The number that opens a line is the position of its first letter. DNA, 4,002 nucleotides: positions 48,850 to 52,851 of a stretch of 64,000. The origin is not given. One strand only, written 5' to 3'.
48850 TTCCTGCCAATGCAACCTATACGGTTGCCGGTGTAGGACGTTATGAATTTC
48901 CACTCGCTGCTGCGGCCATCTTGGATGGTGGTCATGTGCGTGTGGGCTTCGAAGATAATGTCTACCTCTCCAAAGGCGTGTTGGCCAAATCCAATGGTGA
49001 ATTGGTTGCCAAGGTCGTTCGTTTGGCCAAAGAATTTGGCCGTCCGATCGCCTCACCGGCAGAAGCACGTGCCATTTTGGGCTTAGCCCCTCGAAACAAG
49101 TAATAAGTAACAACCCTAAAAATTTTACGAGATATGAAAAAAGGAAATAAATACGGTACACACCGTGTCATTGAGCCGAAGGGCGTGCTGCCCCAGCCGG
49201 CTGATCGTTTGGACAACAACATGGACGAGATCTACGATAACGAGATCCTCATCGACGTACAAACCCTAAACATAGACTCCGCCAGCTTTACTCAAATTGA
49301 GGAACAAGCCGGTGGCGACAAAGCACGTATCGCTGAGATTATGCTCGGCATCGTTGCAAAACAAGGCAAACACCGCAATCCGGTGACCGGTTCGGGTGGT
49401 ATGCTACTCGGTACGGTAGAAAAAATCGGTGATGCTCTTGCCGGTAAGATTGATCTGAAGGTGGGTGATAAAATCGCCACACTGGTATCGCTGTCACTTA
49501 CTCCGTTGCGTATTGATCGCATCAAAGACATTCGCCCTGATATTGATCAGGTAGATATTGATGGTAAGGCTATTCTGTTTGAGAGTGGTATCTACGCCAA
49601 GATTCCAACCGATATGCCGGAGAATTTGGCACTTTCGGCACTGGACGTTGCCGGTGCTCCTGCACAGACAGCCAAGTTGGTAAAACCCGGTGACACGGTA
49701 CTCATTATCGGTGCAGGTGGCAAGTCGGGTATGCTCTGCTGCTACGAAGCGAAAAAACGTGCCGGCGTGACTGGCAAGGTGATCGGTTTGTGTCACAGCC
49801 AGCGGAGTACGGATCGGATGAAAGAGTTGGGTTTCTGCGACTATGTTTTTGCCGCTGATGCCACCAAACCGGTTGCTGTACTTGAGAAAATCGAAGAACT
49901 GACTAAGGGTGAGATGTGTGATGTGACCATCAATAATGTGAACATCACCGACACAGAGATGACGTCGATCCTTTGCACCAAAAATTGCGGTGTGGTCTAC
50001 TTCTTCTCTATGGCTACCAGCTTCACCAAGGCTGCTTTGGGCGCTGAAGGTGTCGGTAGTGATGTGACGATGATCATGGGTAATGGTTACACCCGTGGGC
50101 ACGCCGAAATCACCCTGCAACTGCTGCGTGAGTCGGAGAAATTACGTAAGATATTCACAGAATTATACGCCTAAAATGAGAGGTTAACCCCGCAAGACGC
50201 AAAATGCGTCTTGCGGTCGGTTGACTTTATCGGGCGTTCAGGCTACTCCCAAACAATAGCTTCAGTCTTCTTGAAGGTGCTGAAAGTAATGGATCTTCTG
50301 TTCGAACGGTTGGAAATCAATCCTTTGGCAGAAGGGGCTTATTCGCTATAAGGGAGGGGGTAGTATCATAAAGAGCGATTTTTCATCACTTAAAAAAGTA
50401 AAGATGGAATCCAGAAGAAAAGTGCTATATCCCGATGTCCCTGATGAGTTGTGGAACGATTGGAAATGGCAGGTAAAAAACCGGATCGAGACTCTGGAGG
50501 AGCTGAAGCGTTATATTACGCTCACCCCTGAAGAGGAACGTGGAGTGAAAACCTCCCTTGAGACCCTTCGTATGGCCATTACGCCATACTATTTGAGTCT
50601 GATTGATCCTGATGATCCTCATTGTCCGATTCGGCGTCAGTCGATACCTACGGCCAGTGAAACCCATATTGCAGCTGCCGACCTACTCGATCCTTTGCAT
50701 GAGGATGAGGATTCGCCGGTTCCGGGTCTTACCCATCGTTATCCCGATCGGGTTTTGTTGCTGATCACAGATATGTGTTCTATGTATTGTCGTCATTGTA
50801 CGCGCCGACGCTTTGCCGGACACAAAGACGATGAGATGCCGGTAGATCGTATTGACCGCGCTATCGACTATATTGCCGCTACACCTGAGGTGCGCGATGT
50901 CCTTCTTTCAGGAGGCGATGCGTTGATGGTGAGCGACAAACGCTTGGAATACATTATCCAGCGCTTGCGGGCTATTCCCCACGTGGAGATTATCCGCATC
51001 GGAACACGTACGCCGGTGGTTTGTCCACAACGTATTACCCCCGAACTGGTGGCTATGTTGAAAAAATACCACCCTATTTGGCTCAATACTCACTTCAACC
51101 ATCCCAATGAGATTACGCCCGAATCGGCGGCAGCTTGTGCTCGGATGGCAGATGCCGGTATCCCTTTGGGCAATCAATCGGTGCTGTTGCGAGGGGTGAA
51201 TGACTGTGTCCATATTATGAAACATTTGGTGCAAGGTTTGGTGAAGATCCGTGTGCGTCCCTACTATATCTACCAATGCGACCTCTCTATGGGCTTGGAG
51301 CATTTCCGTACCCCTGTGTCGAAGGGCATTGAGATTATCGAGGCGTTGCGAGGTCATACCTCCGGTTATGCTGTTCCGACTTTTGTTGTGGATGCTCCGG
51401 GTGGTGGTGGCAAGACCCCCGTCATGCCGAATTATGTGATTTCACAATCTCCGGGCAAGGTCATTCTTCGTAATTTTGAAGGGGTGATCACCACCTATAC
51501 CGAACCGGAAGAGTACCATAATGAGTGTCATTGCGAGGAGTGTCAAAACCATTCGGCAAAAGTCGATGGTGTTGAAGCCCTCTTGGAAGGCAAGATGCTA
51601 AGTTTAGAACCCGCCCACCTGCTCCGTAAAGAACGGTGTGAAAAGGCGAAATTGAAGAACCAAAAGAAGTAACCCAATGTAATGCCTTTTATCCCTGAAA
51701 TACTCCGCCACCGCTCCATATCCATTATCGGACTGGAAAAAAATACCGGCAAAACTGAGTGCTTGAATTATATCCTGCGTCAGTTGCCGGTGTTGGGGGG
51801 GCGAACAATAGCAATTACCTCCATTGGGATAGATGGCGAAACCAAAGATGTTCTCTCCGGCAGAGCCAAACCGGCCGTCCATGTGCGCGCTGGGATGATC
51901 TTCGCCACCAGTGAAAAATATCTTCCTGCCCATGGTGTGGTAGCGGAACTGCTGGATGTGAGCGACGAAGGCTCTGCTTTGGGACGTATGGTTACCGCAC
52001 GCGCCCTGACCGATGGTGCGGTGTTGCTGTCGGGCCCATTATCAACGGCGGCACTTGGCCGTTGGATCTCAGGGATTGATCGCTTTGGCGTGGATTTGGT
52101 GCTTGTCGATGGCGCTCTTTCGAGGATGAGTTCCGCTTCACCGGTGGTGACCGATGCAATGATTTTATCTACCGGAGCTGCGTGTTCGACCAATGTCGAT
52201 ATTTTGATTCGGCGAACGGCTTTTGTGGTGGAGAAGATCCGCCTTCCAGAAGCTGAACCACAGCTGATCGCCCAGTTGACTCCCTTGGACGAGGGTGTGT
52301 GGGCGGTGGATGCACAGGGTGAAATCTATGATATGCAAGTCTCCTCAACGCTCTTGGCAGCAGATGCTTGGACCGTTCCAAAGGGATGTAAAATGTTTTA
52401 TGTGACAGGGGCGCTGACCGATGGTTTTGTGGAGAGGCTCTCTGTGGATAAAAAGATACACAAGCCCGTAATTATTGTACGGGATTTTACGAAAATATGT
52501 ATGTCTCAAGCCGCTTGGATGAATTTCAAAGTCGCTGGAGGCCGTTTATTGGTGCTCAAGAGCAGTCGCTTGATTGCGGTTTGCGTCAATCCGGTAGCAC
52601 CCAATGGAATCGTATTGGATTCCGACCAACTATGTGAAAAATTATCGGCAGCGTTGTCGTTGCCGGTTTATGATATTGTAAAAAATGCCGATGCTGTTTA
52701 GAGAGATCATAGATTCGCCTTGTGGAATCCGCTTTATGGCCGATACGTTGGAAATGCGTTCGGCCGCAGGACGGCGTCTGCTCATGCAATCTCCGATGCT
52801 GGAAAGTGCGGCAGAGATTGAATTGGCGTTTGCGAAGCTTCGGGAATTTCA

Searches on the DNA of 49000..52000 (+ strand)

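Call 3: search_rna_families(source=window, start=49000, end=52000, threshold=evalue, max_evalue=10, show_alignments=3)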
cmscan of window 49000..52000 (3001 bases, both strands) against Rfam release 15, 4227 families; matches with E-value up to 10: 2.
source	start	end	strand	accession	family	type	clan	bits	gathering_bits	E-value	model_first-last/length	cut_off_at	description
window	50252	50309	-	RF00165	Corona_pk3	Cis-reg;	CL00117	16.2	35.6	6.3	1-61/61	no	Coronavirus 3' UTR pseudoknot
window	49621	49683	+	RF01390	isrG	Gene; sRNA;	-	11.1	100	5.9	1-279/279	no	isrG Hfq binding RNA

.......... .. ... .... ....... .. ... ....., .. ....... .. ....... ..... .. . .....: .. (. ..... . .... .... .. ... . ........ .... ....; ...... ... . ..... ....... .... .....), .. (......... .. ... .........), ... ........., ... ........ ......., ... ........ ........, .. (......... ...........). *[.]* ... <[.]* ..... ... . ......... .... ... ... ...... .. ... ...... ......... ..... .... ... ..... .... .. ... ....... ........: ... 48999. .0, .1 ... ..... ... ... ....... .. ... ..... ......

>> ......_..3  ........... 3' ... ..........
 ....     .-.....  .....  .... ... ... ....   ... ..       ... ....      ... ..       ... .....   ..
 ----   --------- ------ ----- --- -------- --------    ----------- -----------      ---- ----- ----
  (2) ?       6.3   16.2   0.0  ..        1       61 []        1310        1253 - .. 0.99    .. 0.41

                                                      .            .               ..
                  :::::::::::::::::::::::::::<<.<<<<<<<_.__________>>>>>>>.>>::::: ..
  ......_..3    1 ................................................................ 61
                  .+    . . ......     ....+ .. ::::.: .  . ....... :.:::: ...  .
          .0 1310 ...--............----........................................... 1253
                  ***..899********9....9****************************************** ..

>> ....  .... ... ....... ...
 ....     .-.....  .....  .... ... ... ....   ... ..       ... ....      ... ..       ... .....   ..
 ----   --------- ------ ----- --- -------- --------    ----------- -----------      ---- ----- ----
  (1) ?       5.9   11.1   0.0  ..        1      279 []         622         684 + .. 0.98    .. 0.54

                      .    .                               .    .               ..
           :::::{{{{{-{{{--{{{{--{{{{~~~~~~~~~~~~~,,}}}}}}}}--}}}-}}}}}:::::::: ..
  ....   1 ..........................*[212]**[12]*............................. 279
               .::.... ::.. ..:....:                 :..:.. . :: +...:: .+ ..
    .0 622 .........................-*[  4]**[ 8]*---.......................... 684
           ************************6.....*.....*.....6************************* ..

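Call 31: build_rna_model(alignment_id=A1, structure=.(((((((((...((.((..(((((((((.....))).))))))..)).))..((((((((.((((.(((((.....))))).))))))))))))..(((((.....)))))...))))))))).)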
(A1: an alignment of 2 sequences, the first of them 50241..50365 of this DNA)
Model R1 built from alignment A1 (2 sequences, 125 columns); structure: as given.
model positions 125; base pairs 44; branch points 2; effective number of sequences 0.64; information 0.591 bits per position. Calibrated on 0.2 Mb of random sequence (short: E-values are rough).
structure used (alignment columns):
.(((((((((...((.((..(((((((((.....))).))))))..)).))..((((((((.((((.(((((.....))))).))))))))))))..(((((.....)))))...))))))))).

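Call 44: search_dna_similar(query=window:50175-50403:+, collection=plasmids, mode=distant, max_evalue=0.01)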
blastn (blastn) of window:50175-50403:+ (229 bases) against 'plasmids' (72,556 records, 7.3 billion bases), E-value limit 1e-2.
No match.

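Call 45: search_dna_similar(query=window:50175-50403:+, collection=phages, mode=distant, max_evalue=0.01)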
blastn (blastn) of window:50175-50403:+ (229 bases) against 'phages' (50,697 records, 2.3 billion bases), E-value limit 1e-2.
No match.

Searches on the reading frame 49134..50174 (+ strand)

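Call 7: search_protein_families(library=pfam, proteins=[window:49134-50174:+])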
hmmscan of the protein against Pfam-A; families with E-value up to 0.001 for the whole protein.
window:49134-50174:+ (346 aa): 1 family
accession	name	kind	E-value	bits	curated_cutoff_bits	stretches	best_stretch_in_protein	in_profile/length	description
PF00107.32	ADH_zinc_N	-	1.6e-08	35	31.8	1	201-293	5-90/129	Zinc-binding dehydrogenase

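Call 70: search_protein_families(library=ncbifam, proteins=[window:49134-50174:+])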
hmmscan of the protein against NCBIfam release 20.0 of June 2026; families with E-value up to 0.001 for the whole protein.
window:49134-50174:+ (346 aa): 6 families
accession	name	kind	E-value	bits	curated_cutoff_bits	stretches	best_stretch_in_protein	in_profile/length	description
NF052381.1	Lys_ferment_KDD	equivalog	3e-83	278.1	200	1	8-184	1-178/178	L-erythro-3,5-diaminohexanoate dehydrogenase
TIGR03451.1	mycoS_dep_FDH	equivalog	1.2e-06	27.6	512.9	1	173-288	165-272/358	S-(hydroxymethyl)mycothiol dehydrogenase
NF041097.1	keto_inos_dh_IolM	equivalog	3.4e-05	22.7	450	1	180-279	201-297/389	scyllo-inosose 3-dehydrogenase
TIGR03989.1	Rxyl_3153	subfamily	8.8e-05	21.9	440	1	174-294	176-289/370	NDMA-dependent alcohol dehydrogenase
NF008823.0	PRK11873.1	subfamily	0.00012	21.7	263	1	173-220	66-109/272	arsenite methyltransferase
NF008024.0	PRK10754.1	subfamily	0.00022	20.4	348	1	181-294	136-241/327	NADPH:quinone reductase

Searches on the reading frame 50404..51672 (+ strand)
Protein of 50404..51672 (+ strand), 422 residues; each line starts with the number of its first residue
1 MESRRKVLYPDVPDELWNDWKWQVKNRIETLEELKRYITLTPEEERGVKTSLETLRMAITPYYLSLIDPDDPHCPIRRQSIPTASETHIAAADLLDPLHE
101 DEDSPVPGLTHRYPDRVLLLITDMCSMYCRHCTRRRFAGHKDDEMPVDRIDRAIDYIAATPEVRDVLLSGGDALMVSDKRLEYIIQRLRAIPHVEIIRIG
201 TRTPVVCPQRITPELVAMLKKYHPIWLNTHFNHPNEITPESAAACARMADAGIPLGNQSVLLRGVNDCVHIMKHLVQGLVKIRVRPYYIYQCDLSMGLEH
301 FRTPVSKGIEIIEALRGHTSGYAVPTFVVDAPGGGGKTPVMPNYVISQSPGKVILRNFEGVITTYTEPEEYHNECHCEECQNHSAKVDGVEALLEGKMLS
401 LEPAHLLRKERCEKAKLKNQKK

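Call 7: search_protein_families(library=pfam, proteins=[window:50404-51672:+])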
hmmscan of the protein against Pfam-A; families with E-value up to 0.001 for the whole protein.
window:50404-51672:+ (422 aa): 3 families
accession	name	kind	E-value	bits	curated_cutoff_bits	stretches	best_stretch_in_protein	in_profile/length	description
PF12544.13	LAM_C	-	2.2e-41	141.4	26.7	1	312-420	1-115/127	Lysine-2,3-aminomutase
PF04055.27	Radical_SAM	-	1.2e-14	55.3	29.5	1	120-268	2-157/166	Radical SAM superfamily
PF13353.11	Fer4_12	-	6.6e-05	23.7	22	0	120-190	10-79/137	4Fe-4S single cluster domain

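Call 12: find_related_loci(query=window:50404-51672:+, collection=genome_contigs, flank=2500)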
Query window:50404-51672:+ (422 aa) in genome_contigs; peptide patterns used: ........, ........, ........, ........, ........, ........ (x = any residue, [..] = any of these).
600 stretches matched a pattern (row limit reached: there are more); 599 encode a relative of the query (tblastn E <= 1e-3); the best 80 are kept; 80 distinct loci.
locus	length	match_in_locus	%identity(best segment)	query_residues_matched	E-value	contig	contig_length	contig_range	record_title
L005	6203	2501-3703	83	3-406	0e+0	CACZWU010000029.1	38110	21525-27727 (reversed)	MAG: uncultured Bacteroidia bacterium isolate RUG13016 genome assembly, contig: RUG13016_asm_29, whole genome shotgun se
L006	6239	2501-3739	82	1-414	0e+0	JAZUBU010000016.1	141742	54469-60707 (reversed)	MAG: Bacteroidales bacterium isolate T1900045316_YK20190005.MAGScoT_cleanbin_000004 SGB_6287_k141_3172854, whole genome 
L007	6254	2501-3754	81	1-415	0e+0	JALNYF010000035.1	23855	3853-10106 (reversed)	MAG: Bacteroidales bacterium isolate SO_2017_CLC bin 8 scaffold_2624_c1_PH3_2017, whole genome shotgun sequence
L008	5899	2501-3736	81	3-422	0e+0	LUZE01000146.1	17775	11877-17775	MAG: Bacteroidales bacterium Bact_13 Bact_13_contig_45301, whole genome shotgun sequence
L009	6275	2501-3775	79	2-421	0e+0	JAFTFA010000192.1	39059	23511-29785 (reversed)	MAG: Muribaculaceae bacterium isolate RGIG3759 Roe_deer_Abomasum-2__c124434, whole genome shotgun sequence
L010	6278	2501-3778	78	1-414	0e+0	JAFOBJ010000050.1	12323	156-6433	MAG: Bacteroidales bacterium isolate RGIG313 Dairy_cattle_Colon-1__c444737, whole genome shotgun sequence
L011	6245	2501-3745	78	1-414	0e+0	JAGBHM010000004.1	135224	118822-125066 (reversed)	MAG: Bacteroidales bacterium isolate RGIG9123 Water_deer_Rectum.Co__c230821, whole genome shotgun sequence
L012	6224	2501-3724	79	2-411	0e+0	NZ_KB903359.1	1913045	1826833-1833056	Butyricimonas synergistica DSM 23225 A3CYDRAFT_scaffold_0.1, whole genome shotgun sequence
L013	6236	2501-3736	80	2-414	0e+0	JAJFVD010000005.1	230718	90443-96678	MAG: Bacteroidales bacterium isolate bin.619 k141_3610969, whole genome shotgun sequence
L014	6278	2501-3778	78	1-414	0e+0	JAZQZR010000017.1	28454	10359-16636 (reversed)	MAG: Bacteroidales bacterium isolate T1900045151_TC20190145.MAGScoT_cleanbin_000002 SGB_4962_k141_825091, whole genome s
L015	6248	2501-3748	80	1-417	0e+0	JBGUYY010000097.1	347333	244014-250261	MAG: Bacteroidales bacterium isolate ruminal_MAG_467 ruminal_MAG_467_contig_0097, whole genome shotgun sequence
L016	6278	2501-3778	78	1-421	0e+0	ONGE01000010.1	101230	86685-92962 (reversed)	uncultured Prevotellaceae bacterium isolate RUG278 genome assembly, contig: scaffold_77, whole genome shotgun sequence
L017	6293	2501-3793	77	2-418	0e+0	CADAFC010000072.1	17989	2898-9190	MAG: uncultured Bacteroidia bacterium isolate RUG13238 genome assembly, contig: RUG13238_asm_72, whole genome shotgun se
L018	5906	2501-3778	78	1-414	0e+0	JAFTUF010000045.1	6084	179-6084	MAG: Bacteroidales bacterium isolate RGIG4154 Roe_deer_Colon-1__c490289, whole genome shotgun sequence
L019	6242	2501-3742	77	4-419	0e+0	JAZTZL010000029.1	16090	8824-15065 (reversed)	MAG: Rikenellaceae bacterium isolate T1900045324_YK20190013.MAGScoT_cleanbin_000007 SGB_6410_k141_1218062, whole genome 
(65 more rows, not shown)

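Call 18: find_encoding_contigs(protein=window:50404-51672:+, flank=1500, max_places=10)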
Protein window:50404-51672:+ (422 aa): 7 contigs read that carry it; 3 places shown.
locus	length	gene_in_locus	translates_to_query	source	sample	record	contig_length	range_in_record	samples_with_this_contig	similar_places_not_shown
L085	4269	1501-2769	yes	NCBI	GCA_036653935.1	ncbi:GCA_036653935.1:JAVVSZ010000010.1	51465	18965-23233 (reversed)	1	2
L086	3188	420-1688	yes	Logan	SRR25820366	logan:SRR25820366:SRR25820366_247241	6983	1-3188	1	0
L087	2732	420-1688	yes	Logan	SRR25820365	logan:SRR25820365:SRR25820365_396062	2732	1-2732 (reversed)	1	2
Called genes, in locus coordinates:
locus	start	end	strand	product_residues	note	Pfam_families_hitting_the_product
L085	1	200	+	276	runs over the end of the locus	PF05853:BKACE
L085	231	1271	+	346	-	PF26370:KDD_N, PF00107:ADH_zinc_N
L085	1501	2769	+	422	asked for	PF04055:Radical_SAM, PF12544:LAM_C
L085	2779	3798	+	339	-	-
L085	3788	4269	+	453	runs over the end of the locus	PF00488:MutS_V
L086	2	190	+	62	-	?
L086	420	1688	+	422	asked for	PF04055:Radical_SAM, PF12544:LAM_C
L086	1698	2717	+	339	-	-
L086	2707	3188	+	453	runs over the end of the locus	PF00488:MutS_V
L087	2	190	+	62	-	?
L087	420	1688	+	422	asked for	PF04055:Radical_SAM, PF12544:LAM_C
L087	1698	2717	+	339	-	-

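Call 19: find_homologous_proteins(query=window:50404-51672:+, max_evalue=1e-150)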
Query window:50404-51672:+ (422 aa): 7809 proteins with E <= 1e-150 among 8000 candidates; the best 120 are listed.
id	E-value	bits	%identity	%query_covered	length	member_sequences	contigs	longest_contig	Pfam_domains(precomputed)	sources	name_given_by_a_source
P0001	4.3e-291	983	100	100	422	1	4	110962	PF12544.14,PF04055.28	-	-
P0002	2.0e-264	895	91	99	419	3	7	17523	PF12544.14,PF04055.28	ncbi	ncbi:MAG: lysine 2,3-aminomutase [Alistipes sp.]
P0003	8.3e-252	853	85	100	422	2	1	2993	PF12544.14,PF04055.28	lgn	-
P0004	9.3e-241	817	83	98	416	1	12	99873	PF12544.14,PF04055.28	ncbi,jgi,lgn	jgi:lysine 2,3-aminomutase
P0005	6.6e-240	814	83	97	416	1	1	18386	PF12544.14,PF04055.28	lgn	-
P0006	2.9e-239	812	83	98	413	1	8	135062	PF12544.14,PF04055.28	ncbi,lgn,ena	-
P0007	1.0e-238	810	83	99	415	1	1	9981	PF12544.14,PF04055.28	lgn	-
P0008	3.2e-238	809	83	99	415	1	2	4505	PF12544.14,PF04055.28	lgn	-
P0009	5.3e-238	808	82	97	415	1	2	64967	PF12544.14,PF04055.28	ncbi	-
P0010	6.0e-238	808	83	97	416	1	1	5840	PF12544.14,PF04055.28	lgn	-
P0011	7.8e-238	807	83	97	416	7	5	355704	PF12544.14,PF04055.28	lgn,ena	-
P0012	8.4e-238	807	82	97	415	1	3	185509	PF12544.14,PF04055.28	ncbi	-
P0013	1.8e-237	806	82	97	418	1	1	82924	PF12544.14,PF04055.28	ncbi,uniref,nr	ncbi:MAG TPA: lysine 2,3-aminomutase [Candidatus Coprenecus stercoravium]|uniref:L-lysine 2,3-aminom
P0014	3.4e-237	805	82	98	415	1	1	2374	PF12544.14,PF04055.28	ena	-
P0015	4.2e-237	805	84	97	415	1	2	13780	PF12544.14,PF04055.28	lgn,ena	-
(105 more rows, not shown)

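Call 20: find_encoding_contigs(protein=P0002, flank=1500, max_places=10)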
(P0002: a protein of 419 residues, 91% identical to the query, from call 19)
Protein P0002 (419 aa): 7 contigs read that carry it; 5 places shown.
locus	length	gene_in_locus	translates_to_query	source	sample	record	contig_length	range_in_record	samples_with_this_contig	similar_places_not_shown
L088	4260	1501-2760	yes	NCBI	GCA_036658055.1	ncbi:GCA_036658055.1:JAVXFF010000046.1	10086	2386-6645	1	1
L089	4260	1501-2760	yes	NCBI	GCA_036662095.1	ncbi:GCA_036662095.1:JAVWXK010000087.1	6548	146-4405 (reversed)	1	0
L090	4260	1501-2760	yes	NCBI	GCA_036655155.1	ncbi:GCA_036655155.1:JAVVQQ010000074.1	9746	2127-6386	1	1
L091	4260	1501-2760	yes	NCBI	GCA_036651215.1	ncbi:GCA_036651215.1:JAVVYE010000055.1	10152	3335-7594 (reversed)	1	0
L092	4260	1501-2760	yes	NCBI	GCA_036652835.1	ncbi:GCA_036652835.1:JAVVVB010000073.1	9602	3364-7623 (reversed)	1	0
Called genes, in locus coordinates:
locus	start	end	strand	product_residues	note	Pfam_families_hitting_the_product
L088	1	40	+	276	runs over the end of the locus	PF05853:BKACE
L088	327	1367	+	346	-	PF26370:KDD_N, PF00107:ADH_zinc_N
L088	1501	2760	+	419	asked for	PF04055:Radical_SAM, PF12544:LAM_C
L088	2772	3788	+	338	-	-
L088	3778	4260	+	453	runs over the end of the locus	PF00488:MutS_V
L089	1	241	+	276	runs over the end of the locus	PF05853:BKACE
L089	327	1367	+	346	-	PF26370:KDD_N, PF00107:ADH_zinc_N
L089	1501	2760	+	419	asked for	PF04055:Radical_SAM, PF12544:LAM_C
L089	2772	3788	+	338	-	-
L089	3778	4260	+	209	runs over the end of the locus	?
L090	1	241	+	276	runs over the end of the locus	PF05853:BKACE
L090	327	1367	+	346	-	PF26370:KDD_N, PF00107:ADH_zinc_N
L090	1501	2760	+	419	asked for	PF04055:Radical_SAM, PF12544:LAM_C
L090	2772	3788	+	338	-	-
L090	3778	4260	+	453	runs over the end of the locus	PF00488:MutS_V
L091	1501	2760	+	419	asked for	PF04055:Radical_SAM, PF12544:LAM_C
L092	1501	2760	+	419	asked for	PF04055:Radical_SAM, PF12544:LAM_C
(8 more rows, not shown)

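Call 21: find_encoding_contigs(protein=P0003, flank=1500, max_places=10)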
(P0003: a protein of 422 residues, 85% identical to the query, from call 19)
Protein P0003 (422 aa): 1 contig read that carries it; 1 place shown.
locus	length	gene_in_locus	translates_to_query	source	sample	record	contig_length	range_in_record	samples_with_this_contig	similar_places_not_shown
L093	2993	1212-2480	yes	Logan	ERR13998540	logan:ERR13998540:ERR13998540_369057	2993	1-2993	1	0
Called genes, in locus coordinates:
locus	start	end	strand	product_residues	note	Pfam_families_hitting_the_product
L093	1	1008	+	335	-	?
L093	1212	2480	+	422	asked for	PF04055:Radical_SAM, PF12544:LAM_C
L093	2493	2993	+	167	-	?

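Call 70: search_protein_families(library=ncbifam, proteins=[window:50404-51672:+])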
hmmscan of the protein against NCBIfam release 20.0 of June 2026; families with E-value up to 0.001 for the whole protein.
window:50404-51672:+ (422 aa): 11 families
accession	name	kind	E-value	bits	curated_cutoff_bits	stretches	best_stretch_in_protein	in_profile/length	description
TIGR03820.1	lys_2_3_AblA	equivalog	1.8e-188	626.5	525.4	1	15-391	5-394/417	lysine 2,3-aminomutase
TIGR04368.1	Glu_2_3_NH3_mut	equivalog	4e-145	483.4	650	1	12-366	50-403/404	glutamate 2,3-aminomutase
TIGR04468.1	arg_2_3_am_muta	equivalog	4.1e-127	424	600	1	17-360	2-346/351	arginine 2,3-aminomutase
TIGR00238.1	TIGR00238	subfamily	5.6e-125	416.7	199.2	1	9-333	6-331/331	KamA family radical SAM protein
TIGR03822.1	AblA_like_2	hypoth_equivalog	8.4e-99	330.6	396.25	1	30-345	3-320/321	lysine-2,3-aminomutase-like protein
TIGR03821.1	EFP_modif_epmB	equivalog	1.6e-75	254.1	369.3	1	20-340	1-321/321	EF-P beta-lysylation protein EpmB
TIGR02666.1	moaA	equivalog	9.5e-06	24.8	284.05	1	117-201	12-98/336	GTP 3',8-cyclase MoaA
TIGR04317.1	W_rSAM_matur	equivalog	4e-05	22.9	380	1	116-178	5-66/349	tungsten cofactor oxidoreductase radical SAM maturase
TIGR04055.1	rSAM_NirJ2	equivalog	0.00063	19.4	500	1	122-178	7-61/326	putative heme d1 biosynthesis radical SAM protein NirJ2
TIGR04478.1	rSAM_YfkAB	equivalog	0.00084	18.7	250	0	118-185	28-92/363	radical SAM/CxCxxxxC motif protein YfkAB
NF001199.0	PRK00164.2-1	equivalog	0.00091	18.5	231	0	119-195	16-89/308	GTP 3',8-cyclase MoaA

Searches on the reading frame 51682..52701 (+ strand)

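Call 7: search_protein_families(library=pfam, proteins=[window:51682-52701:+])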
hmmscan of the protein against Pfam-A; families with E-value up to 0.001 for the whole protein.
window:51682-52701:+ (339 aa): 0 families

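Call 70: search_protein_families(library=ncbifam, proteins=[window:51682-52701:+])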
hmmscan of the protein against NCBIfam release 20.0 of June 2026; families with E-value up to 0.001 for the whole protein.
window:51682-52701:+ (339 aa): 1 family
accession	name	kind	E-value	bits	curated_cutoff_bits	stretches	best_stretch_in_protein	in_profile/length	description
NF052386.1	reactivase_KamB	equivalog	7.8e-95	317.6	210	1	13-332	1-326/326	lysine 5,6-aminomutase reactivase subunit KamB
